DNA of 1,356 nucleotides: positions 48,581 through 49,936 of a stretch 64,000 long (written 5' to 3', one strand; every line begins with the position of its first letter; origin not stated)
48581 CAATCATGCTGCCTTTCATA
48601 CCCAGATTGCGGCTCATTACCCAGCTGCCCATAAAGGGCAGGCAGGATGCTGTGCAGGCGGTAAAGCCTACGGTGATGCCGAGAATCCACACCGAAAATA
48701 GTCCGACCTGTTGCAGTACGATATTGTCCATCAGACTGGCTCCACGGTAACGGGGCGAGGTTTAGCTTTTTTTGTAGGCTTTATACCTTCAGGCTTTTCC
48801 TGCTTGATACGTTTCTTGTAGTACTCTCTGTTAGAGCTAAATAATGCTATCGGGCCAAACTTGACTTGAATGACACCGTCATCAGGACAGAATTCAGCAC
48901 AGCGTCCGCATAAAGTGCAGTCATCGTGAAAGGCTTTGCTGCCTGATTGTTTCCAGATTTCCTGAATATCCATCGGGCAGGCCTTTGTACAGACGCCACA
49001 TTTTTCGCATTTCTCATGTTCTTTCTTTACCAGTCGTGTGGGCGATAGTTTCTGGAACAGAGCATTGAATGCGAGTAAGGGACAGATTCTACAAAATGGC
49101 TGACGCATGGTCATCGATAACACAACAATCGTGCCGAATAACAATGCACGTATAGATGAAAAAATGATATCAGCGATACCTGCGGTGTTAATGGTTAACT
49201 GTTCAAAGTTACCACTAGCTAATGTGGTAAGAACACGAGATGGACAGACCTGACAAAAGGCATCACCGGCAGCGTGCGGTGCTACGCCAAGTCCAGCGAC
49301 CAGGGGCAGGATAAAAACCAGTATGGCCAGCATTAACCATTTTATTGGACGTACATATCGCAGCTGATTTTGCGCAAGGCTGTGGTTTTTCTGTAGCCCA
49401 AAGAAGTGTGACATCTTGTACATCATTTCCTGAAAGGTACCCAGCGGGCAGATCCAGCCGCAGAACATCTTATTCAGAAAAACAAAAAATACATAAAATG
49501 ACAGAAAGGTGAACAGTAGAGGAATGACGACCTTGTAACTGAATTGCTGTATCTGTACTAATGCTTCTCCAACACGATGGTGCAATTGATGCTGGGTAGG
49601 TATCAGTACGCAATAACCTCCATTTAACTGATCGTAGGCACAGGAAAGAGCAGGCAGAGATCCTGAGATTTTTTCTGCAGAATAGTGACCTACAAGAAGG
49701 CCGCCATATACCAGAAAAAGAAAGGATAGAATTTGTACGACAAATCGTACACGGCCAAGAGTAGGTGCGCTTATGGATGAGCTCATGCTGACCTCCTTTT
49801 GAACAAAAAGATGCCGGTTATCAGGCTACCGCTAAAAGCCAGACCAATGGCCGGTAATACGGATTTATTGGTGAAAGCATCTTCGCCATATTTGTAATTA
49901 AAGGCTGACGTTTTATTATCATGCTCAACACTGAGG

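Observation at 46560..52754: Candidate undescribed reductive uptake system: TBDR + His-rich anchored protein + polyferredoxin + CcdA-like protein + private ExbBD-TonB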

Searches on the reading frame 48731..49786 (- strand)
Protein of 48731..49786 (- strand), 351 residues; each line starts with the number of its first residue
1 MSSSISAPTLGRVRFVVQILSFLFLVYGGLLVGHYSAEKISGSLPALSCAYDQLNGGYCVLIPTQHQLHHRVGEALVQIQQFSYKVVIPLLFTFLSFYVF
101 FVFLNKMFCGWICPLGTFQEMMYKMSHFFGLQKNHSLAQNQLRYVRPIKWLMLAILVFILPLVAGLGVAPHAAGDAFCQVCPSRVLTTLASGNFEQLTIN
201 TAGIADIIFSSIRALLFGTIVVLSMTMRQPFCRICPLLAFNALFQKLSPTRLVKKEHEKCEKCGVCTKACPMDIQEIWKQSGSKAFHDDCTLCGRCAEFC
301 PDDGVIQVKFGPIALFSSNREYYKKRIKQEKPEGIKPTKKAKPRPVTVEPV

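Call 4: search_protein_families(library=pfam, proteins=[window:48731-49786:-], max_evalue=0.01)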
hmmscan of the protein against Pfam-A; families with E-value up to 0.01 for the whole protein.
window:48731-49786:- (351 aa): 15 families
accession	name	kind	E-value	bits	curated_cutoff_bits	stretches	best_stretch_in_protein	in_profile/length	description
PF12801.12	Fer4_5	-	8.2e-13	48.6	22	2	89-130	4-46/48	4Fe-4S binding domain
PF13237.11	Fer4_10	-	4.8e-10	39.6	25.5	1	253-301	2-53/53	4Fe-4S dicluster domain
PF00037.32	Fer4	-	2.5e-08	33.8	21.1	2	256-273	4-21/24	4Fe-4S binding domain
PF13187.11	Fer4_9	-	1.2e-06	28.9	27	1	259-303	1-50/52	4Fe-4S dicluster domain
PF12837.12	Fer4_6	-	1.7e-06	28.1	25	1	257-273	6-22/24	4Fe-4S binding domain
PF12838.12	Fer4_7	-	2.1e-06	28.5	27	1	259-301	1-49/52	4Fe-4S dicluster domain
PF14697.11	Fer4_21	-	4.2e-06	27.2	35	1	257-307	5-58/59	4Fe-4S dicluster domain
PF13534.11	Fer4_17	-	7.2e-06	26.9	22.2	0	254-274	40-60/61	4Fe-4S dicluster domain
PF12800.12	Fer4_4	-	1.8e-05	25.1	24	0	288-302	2-16/17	4Fe-4S binding domain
PF25160.1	LdpA_Fe-S-bd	-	3.4e-05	24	27.6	1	229-274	7-42/49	LdpA Fe-S cluster-binding domain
PF13183.11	Fer4_8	-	0.00033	21.6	27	0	257-302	2-66/68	4Fe-4S dicluster domain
PF12797.12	Fer4_2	-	0.00047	20.4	24.5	1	255-271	5-21/22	4Fe-4S binding domain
PF13484.11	Fer4_16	-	0.0016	19.6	30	0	290-328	2-36/66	4Fe-4S double cluster binding domain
PF13746.11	Fer4_18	-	0.002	18.7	27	0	283-302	54-73/114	4Fe-4S dicluster domain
PF17179.9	Fer4_22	-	0.009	17.3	27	0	287-302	78-93/95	4Fe-4S dicluster domain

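Call 5: search_protein_families(library=ncbifam, proteins=[window:48731-49786:-], max_evalue=0.01)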
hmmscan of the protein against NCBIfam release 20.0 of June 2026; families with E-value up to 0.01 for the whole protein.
window:48731-49786:- (351 aa): 41 families (the best 25 are shown)
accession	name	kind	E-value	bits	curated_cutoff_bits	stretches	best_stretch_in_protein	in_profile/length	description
TIGR02163.1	napH_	subfamily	5.5e-19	68.7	213.05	2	222-304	164-250/255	NapH/MauN family ferredoxin-type protein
NF007013.0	PRK09477.1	equivalog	5.2e-16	58.6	234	2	220-304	184-273/286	quinol dehydrogenase ferredoxin subunit NapH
NF038196.1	ferrodoxin_EFR1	subfamily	5.6e-08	33.1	75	1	240-303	166-227/242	EFR1 family ferrodoxin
NF007382.0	PRK09898.1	equivalog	1.1e-07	31.6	213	1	229-304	128-197/208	ferredoxin-like protein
NF005504.0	PRK07118.1-3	equivalog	1.9e-07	30.8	437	1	249-281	162-194/293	Fe-S cluster domain-containing protein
NF040864.1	HgcB_ferredoxin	equivalog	2.6e-07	30.4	99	1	254-311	10-66/93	mercury methylation ferredoxin HgcB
NF042909.1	FMH_DH_FwdF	exception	4e-07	29.4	375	1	234-327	236-332/336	tungsten-dependent formylmethanofuran dehydrogenase subunit FwdF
NF006221.0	PRK08348.1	subfamily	6.3e-07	29.2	124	1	254-340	40-130/136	NADH-plastoquinone oxidoreductase subunit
NF046105.1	TransRegNosR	equivalog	9.3e-07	27.5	1000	1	80-156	470-547/680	transcriptional regulator NosR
NF043039.1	HgcAB_like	equivalog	2.3e-06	27.4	285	1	142-304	184-348/350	HgcAB-like fusion protein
TIGR02700.1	flavo_MJ0208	hypoth_equivalog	2.4e-06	27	251.35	1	256-307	146-196/234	dihydromethanopterin reductase (acceptor)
NF045874.1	Vhu_polyferre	exception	2.7e-06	26.4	600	1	253-303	54-102/381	F420-non-reducing hydrogenase associated-polyferredoxin VhuB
NF043069.1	T4HPD_activ_SAM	equivalog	2.8e-06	26.9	425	1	254-303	47-95/299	trans-4-hydroxy-L-proline dehydratase activase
TIGR03287.1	methan_mark_16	hypoth_equivalog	1.1e-05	24.1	363.95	1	253-314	297-355/391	methanogenesis marker 16 metalloprotein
NF040770.1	hetero_SS_HdrA2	exception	1.1e-05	23.8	1100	1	256-311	575-629/777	CoB-CoM heterodisulfide reductase HdrA2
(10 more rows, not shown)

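Call 8: find_homologous_proteins(query=window:48731-49786:-, max_evalue=0.00001)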
Query window:48731-49786:- (351 aa): 1128 proteins with E <= 0.00001 among 4707 candidates; the best 120 are listed.
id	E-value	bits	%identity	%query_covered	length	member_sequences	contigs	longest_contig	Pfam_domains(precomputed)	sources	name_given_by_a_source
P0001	3.9e-228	774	95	100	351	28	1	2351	PF14697.12,PF12801.13,PF12837.13,PF00037.33,PF12838.13,PF13534.12,PF25160.2,PF13237.12,PF12800.13,PF13187.12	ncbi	-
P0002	8.4e-211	717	86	99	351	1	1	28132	PF14697.12,PF12801.13,PF00037.33,PF12838.13,PF13534.12,PF25160.2,PF13237.12,PF13187.12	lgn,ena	-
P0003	1.9e-209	713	87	98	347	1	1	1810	PF14697.12,PF12801.13,PF00037.33,PF12838.13,PF13534.12,PF25160.2,PF13237.12,PF13187.12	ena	-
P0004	2.9e-209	712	87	96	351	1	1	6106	PF14697.12,PF12801.13,PF00037.33,PF12838.13,PF13237.12,PF12800.13,PF13187.12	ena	-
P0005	1.3e-197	674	82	97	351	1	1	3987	PF14697.12,PF12801.13,PF12837.13,PF00037.33,PF12838.13,PF13534.12,PF25160.2,PF13237.12,PF12800.13,PF13187.12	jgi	-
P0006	1.4e-194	664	79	95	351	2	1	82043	PF14697.12,PF12801.13,PF12837.13,PF00037.33,PF12838.13,PF13534.12,PF25160.2,PF13237.12,PF13187.12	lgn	-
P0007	4.7e-194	662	79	99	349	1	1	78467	PF14697.12,PF12801.13,PF12837.13,PF00037.33,PF12838.13,PF13534.12,PF13237.12,PF13187.12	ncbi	-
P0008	9.6e-177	605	73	99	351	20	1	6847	PF14697.12,PF12801.13,PF12837.13,PF00037.33,PF12838.13,PF13534.12,PF13237.12,PF13187.12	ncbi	-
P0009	5.0e-174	597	70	99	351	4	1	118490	PF14697.12,PF12801.13,PF00037.33,PF12838.13,PF13237.12,PF13187.12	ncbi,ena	-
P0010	1.6e-173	595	70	99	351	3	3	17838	PF14697.12,PF12801.13,PF12837.13,PF00037.33,PF12838.13,PF13534.12,PF13237.12,PF13187.12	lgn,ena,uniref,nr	uniref:4Fe-4S binding domain-containing protein n=1 Tax=Candidatus Kentrum sp. DK TaxID=2126562 RepI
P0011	2.1e-172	591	69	100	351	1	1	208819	PF14697.12,PF12801.13,PF12837.13,PF00037.33,PF12838.13,PF13237.12,PF12800.13,PF13187.12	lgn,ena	-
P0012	5.6e-167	573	70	97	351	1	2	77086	PF14697.12,PF12801.13,PF00037.33,PF12838.13,PF13237.12,PF12800.13,PF13187.12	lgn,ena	-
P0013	1.4e-166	572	71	97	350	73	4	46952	PF14697.12,PF12801.13,PF12797.13,PF12837.13,PF00037.33,PF12838.13,PF13534.12,PF13237.12,PF12800.13,PF13187.12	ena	-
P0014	5.3e-163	560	70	95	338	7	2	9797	PF14697.12,PF12801.13,PF12837.13,PF00037.33,PF12838.13,PF13237.12,PF13187.12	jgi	-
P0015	4.1e-161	554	67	96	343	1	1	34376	PF14697.12,PF12801.13,PF00037.33,PF12838.13,PF13237.12,PF13187.12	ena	-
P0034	1.1e-147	510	60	97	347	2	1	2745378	PF14697.12,PF12801.13,PF00037.33,PF12838.13,PF13237.12,PF13187.12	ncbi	-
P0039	6.0e-146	504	62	96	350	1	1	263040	PF14697.12,PF12801.13,PF00037.33,PF12838.13,PF13237.12,PF13187.12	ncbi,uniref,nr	ncbi:4Fe-4S ferredoxin [Sulfuricella sp. T08]|uniref:4Fe-4S binding protein n=1 Tax=Sulfuricella sp.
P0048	5.2e-144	498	63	93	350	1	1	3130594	PF14697.12,PF12801.13,PF12837.13,PF00037.33,PF12838.13,PF13237.12,PF13187.12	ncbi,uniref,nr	ncbi:4Fe-4S ferredoxin iron-sulfur binding domain protein [Sulfuricella denitrificans skB26]|uniref:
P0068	3.5e-141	489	61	93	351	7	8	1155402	PF14697.12,PF12801.13,PF12837.13,PF00037.33,PF12838.13,PF13534.12,PF13237.12,PF13187.12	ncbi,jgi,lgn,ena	jgi:NAD-dependent dihydropyrimidine dehydrogenase PreA subunit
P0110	2.0e-137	476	59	93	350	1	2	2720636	PF12801.13,PF00037.33,PF13237.12,PF13187.12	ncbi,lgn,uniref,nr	ncbi:4Fe-4S binding protein [Sulfuritortus calidifontis]|uniref:4Fe-4S binding protein n=1 Tax=Sulfu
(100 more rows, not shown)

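Call 9: find_encoding_contigs(protein=P0048, flank=10000, max_places=2)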
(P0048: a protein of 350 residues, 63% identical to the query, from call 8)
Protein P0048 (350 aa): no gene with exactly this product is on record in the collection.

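Call 10: find_encoding_contigs(protein=P0034, flank=10000, max_places=2)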
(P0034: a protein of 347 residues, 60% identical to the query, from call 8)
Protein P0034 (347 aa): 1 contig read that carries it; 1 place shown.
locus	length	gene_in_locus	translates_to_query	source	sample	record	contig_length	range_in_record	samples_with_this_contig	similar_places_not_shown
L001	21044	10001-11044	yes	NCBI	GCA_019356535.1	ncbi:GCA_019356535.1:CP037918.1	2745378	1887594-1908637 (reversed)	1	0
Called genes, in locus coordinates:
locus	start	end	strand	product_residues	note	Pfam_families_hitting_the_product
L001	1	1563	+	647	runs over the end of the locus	PF16448:LapD_MoxY_N, PF00990:GGDEF, PF00563:EAL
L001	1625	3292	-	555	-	PF00005:ABC_tran, PF02463:SMC_N (faint), PF13304:AAA_21 (faint), PF13476:AAA_23 (faint), PF12848:ABC_tran_Xtn, PF00005:ABC_tran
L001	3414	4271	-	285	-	PF00763:THF_DHG_CYH, PF02882:THF_DHG_CYH_C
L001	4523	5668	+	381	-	PF00015:MCPsignal, PF13682:CZB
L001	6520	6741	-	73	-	-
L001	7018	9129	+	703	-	PF07715:Plug, PF00593:TonB_dep_Rec_b-barrel, PF14905:OMP_b-brl_3 (weak)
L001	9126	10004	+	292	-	-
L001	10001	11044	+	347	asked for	PF12801:Fer4_5, PF00037:Fer4 (faint), PF12838:Fer4_7 (faint), PF13237:Fer4_10, PF14697:Fer4_21 (weak), PF13187:Fer4_9 (weak)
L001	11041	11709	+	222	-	PF02683:DsbD_TM (weak), PF13386:DsbD_2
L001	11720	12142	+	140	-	PF01618:MotA_ExbB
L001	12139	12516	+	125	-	PF02472:ExbD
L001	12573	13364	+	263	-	PF13103:TonB_2, PF03544:TonB_C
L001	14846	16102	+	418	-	PF00464:SHMT, PF00155:Aminotran_1_2, PF01212:Beta_elim_lyase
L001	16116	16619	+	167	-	PF22811:Zn_ribbon_NrdR, PF03477:ATP-cone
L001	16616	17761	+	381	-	PF00383:dCMP_cyt_deam_1, PF14437:MafB19-deam (weak), PF01872:RibD_C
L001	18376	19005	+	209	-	-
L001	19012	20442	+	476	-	PF00817:IMS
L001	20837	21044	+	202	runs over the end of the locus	PF00440:TetR_N, PF17932:TetR_C_24, PF13977:TetR_C_6 (weak), PF16925:TetR_C_13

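Call 12: find_encoding_contigs(protein=P0110, flank=10000, max_places=2)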
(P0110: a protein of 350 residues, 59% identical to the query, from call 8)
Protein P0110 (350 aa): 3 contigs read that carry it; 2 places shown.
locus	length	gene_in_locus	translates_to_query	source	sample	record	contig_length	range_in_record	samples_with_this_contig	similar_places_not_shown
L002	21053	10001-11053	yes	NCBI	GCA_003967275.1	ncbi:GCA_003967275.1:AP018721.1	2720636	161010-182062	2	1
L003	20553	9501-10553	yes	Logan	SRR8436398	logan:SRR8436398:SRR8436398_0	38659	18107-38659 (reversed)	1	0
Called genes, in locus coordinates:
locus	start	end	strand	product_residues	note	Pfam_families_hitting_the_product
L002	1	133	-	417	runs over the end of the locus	PF05201:GlutR_N, PF01488:Shikimate_DH, PF03807:F420_oxidored (weak), PF00745:GlutR_dimer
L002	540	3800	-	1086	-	PF00912:Transgly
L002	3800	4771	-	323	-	PF01218:Coprogen_oxidas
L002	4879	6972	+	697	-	PF07715:Plug, PF00593:TonB_dep_Rec_b-barrel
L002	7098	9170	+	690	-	PF07715:Plug, PF00593:TonB_dep_Rec_b-barrel, PF14905:OMP_b-brl_3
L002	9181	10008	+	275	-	-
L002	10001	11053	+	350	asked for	PF12801:Fer4_5, PF00037:Fer4 (faint), PF13237:Fer4_10, PF13187:Fer4_9 (weak)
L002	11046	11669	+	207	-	PF02683:DsbD_TM (weak), PF13386:DsbD_2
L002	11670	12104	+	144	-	PF01618:MotA_ExbB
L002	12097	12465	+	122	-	PF02472:ExbD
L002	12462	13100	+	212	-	PF03544:TonB_C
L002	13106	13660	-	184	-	PF01300:Sua5_yciO_yrdC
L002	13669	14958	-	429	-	PF02844:GARS_N, PF01071:GARS_A, PF02222:ATP-grasp (faint), PF02843:GARS_C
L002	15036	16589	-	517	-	PF02142:MGS, PF01808:AICARFT_IMPCHas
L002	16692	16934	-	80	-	PF02954:HTH_8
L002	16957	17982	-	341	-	PF01207:Dus, PF01180:DHO_dh (faint)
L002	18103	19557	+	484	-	PF20154:LNT_N, PF00795:CN_hydrolase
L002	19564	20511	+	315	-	PF00534:Glycos_transf_1, PF13692:Glyco_trans_1_4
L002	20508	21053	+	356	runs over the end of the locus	PF00586:AIRS, PF02769:AIRS_C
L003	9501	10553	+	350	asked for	PF12801:Fer4_5, PF00037:Fer4 (faint), PF13237:Fer4_10, PF13187:Fer4_9 (weak)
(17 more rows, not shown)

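Call 18: find_related_loci(query=A1, collection=genome_contigs, flank=8000)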
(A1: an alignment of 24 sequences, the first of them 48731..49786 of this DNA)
Query A1 (351 aa) in genome_contigs; peptide patterns used: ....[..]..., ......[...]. (x = any residue, [..] = any of these).
600 stretches matched a pattern (row limit reached: there are more); 498 encode a relative of the query (tblastn E <= 1e-3); the best 80 are kept; 80 distinct loci.
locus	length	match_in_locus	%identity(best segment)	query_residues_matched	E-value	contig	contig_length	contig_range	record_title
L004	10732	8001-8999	69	9-342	6e-153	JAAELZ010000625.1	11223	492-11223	MAG: Proteobacteria bacterium isolate Bpl_19 BplG_CONTIG4180858, whole genome shotgun sequence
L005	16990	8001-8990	59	9-339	6e-142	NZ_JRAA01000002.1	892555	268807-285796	Solemya velum gill symbiont strain WH SV_sym_Scaffold_2, whole genome shotgun sequence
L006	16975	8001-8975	61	9-334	1e-139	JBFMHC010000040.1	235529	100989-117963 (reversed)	MAG: Pseudomonadota bacterium isolate MAG313 MAG313_40, whole genome shotgun sequence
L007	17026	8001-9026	59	2-344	7e-138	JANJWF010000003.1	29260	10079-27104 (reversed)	MAG: Thiobacillus sp. isolate RC343_metabat.bin.22 RC343_k141_316529, whole genome shotgun sequence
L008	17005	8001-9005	60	9-344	1e-135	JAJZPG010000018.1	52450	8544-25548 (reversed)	MAG: Proteobacteria bacterium isolate SKS1.bin116 NODE_1032_length_52450_cov_11.262389, whole genome shotgun sequence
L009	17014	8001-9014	59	8-346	6e-134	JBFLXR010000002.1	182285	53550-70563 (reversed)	MAG: Pseudomonadota bacterium isolate MAG063 MAG063_2, whole genome shotgun sequence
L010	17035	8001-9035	58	8-345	2e-131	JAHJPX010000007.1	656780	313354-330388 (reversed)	MAG: Gammaproteobacteria bacterium isolate Old_saline_rock_biofilm.mb.15 Old_saline_rock_bi.mb.15_k141_99326, whole geno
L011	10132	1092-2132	57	8-349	5e-131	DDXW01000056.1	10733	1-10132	MAG TPA_asm: Rhodocyclaceae bacterium UBA2250 UBA2250_contig_7207, whole genome shotgun sequence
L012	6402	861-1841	60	9-336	2e-131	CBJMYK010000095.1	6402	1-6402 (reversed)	MAG TPA_asm: uncultured Thiobacillus sp. isolate SRR28262196_binner13_Refined_18 genome assembly, contig: ERZ27336828.16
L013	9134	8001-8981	60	9-336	2e-127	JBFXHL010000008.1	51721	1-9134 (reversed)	MAG: Sulfuricellaceae bacterium isolate CA_2019_TPIn_186 NODE_2092_length_51721_cov_4.965868_TPIn, whole genome shotgun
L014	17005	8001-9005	58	8-339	3e-126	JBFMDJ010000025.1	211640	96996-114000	MAG: Pseudomonadota bacterium isolate MAG216 MAG216_25, whole genome shotgun sequence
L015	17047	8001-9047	55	8-349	6e-126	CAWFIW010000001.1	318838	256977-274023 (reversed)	MAG: uncultured beta proteobacterium isolate MFD04716.bin.1.159 genome assembly, contig: contig_17508, whole genome shot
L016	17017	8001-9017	55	8-342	3e-125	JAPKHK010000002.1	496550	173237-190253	MAG: Casimicrobiaceae bacterium isolate PDA_C_MAG.43 MAG.43_2, whole genome shotgun sequence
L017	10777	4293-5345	54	8-349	2e-124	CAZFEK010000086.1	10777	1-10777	MAG TPA_asm: uncultured Alcaligenaceae bacterium isolate binchicken_co16_262 genome assembly, contig: NODE_10228_length_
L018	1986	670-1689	58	1-340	1e-132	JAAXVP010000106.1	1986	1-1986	MAG: Thiobacillus sp. isolate W9_Combined_metabat1_065 W9_Combined_metabat1_065_NODE_3542_2, whole genome shotgun sequen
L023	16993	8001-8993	54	8-339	3e-120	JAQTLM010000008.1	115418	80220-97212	MAG: Gallionella sp. isolate STA_17 NODE_333_length_115418_cov_176.993486_Sandtown_A, whole genome shotgun sequence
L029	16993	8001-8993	55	8-339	3e-118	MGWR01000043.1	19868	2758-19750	MAG: Gallionellales bacterium GWA2_60_142 gwa2_scaffold_3806, whole genome shotgun sequence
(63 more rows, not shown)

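Call 24: search_solved_structures(query=A1, max_evalue=0.01)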
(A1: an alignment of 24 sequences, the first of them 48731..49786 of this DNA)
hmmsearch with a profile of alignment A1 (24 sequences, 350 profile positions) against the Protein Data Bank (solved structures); distinct sequences matched with E-value up to 0.01: 101 (the best 60 are shown).
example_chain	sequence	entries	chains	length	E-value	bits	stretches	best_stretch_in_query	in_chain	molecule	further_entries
9sfi_T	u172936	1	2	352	1.3e-09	40.6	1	255-304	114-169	4Fe-4S ferredoxin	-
9sw6_G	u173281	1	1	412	1.6e-09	40.3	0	258-307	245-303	Polyferredoxin protein MvhB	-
9sw6_H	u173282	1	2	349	4.1e-07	32.4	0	230-301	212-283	Tungsten formylmethanofuran dehydrogenase, subunit F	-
5t5i_F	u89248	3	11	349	3.7e-06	29.2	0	230-301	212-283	Tungsten formylmethanofuran dehydrogenase subunit fwdF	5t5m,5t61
7f4v_aC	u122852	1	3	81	4e-06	29.1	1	256-304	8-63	Photosystem I iron-sulfur center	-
8ahx_B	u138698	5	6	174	4.6e-06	28.9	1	250-307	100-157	Ion-translocating oxidoreductase complex subunit B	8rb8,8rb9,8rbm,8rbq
9bt4_G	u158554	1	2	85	4.6e-06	28.9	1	257-304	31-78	Pyruvate:Ferredoxin Oxidoreductase, subunit delta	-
9e0j_K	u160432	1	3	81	6.7e-06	28.4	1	256-304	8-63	Photosystem I iron-sulfur center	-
9grx_I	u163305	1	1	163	8.5e-06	28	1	255-303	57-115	NAD(P)H-quinone oxidoreductase subunit I, chloroplastic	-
7eu3_I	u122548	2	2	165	2e-05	26.8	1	255-303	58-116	NAD(P)H-quinone oxidoreductase subunit I, chloroplastic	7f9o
7wfg_I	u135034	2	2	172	2e-05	26.8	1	255-303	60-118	NAD(P)H-quinone oxidoreductase subunit I, chloroplastic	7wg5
4kt0_C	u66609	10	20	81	2.2e-05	26.7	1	256-304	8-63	Photosystem I iron-sulfur center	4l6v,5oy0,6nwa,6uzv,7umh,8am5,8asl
9mgw_C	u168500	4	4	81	2.3e-05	26.6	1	252-303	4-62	Photosystem I iron-sulfur center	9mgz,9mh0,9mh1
6kmw_aC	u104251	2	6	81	2.5e-05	26.5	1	256-304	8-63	Photosystem I iron-sulfur center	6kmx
5zgb_C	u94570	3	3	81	2.6e-05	26.4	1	255-304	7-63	PsaC | Photosystem I iron-sulfur center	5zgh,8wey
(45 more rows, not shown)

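Call 47: search_solved_structures(query=L023:4631-6883:+, max_evalue=1e-8)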
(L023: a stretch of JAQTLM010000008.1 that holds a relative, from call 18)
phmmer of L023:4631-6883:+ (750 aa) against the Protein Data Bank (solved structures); distinct sequences matched with E-value up to 1e-8: 5.
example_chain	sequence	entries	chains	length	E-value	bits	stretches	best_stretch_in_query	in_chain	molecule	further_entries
6v81_A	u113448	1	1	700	9e-25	90.1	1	47-730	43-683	Probable TonB-dependent receptor YncD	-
9c4o_A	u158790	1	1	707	1.1e-24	89.8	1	48-730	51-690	Pyrroloquinoline quinone transporter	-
8the_A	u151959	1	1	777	1.2e-13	53.3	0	464-583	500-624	Heme/hemoglobin uptake outer membrane receptor PhuR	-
2hdf_A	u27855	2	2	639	6.6e-13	50.9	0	44-166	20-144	Colicin I receptor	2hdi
9nn6_A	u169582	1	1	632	7.5e-13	50.7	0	44-166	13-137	Colicin I receptor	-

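Call 48: search_solved_structures(query=L029:9808-11919:+, max_evalue=1e-8)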
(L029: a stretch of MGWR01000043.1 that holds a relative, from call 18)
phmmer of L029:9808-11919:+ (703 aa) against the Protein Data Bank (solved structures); distinct sequences matched with E-value up to 1e-8: 26.
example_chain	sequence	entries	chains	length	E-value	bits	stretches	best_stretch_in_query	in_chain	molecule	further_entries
6v81_A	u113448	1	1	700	3.6e-23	85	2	380-703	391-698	Probable TonB-dependent receptor YncD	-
9c4o_A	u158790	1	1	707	2.5e-22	82.1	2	380-703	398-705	Pyrroloquinoline quinone transporter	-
2hdf_A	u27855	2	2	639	1.2e-13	53.5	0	35-161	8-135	Colicin I receptor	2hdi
9nn6_A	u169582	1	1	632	2.3e-13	52.6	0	36-161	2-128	Colicin I receptor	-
1nqe_A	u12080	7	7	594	4.1e-13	51.7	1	34-194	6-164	Vitamin B12 receptor | Vitamin B12 transporter btuB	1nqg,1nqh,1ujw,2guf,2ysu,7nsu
1nqf_A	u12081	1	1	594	4.1e-13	51.7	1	34-194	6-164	Vitamin B12 receptor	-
3rgn_A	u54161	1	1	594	4.1e-13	51.7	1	34-194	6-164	Vitamin B12 transporter BtuB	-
3rgm_A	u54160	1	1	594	4.3e-13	51.6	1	34-194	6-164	Vitamin B12 transporter BtuB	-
8the_A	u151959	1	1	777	6.1e-13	51.1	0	442-676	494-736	Heme/hemoglobin uptake outer membrane receptor PhuR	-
2gsk_A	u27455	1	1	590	6.7e-13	51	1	34-194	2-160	Vitamin B12 transporter btuB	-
9rvq_A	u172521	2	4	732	9.4e-13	50.5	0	525-699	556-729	TonB-dependent receptor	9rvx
3qlb_A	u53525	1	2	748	1.3e-12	50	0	503-690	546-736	Enantio-pyochelin receptor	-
3m8b_A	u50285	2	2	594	1.5e-12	49.8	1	34-194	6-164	Vitamin B12 transporter btuB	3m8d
6i96_A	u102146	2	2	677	1.7e-12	49.6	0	495-678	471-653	Metal-pseudopaline receptor CntO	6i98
6i97_A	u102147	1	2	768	3.1e-12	48.8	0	495-678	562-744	Metal-pseudopaline receptor CntO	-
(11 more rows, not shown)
